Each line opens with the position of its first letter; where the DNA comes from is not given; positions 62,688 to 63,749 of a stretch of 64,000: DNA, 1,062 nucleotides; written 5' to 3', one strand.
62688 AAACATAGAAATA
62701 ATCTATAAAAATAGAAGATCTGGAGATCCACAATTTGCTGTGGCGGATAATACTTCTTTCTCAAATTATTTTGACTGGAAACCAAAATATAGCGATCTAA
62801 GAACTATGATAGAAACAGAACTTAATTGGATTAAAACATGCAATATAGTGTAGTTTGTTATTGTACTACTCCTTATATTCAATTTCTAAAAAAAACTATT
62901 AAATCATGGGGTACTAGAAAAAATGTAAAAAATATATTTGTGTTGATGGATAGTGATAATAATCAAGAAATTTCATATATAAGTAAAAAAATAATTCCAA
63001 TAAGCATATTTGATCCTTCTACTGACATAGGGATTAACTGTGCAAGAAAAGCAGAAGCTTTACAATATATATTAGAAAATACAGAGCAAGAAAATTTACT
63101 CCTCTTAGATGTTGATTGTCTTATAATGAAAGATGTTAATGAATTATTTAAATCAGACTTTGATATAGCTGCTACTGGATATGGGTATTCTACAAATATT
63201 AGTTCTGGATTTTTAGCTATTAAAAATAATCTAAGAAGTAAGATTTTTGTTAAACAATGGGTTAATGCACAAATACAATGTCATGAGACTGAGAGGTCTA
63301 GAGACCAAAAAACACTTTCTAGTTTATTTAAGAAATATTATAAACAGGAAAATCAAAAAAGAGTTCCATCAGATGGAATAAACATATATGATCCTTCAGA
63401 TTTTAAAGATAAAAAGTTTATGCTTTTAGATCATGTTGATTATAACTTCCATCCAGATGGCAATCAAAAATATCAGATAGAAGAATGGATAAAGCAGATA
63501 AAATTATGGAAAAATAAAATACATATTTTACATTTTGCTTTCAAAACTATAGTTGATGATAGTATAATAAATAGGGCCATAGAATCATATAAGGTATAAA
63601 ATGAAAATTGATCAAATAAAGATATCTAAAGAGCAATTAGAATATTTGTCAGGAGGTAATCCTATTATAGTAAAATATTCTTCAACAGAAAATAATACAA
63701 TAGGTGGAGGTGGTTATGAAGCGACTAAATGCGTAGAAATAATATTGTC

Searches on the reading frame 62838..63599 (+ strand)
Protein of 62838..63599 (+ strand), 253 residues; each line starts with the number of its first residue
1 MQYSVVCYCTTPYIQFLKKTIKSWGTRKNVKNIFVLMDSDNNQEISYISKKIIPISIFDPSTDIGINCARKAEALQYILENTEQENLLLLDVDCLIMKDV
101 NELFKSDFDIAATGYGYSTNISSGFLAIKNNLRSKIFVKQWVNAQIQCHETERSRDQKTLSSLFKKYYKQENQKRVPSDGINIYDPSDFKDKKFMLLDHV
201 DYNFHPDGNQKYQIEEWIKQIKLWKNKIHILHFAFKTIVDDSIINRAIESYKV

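Call 91: search_protein_families(library=pfam, proteins=[window:62838-63599:+], max_evalue=0.001)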
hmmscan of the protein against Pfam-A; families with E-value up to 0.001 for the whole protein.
window:62838-63599:+ (253 aa): 1 family
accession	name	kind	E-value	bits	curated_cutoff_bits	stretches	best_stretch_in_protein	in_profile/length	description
PF03407.22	Nucleotid_trans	-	0.00033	21.2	22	1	70-236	54-198/208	Nucleotide-diphospho-sugar transferase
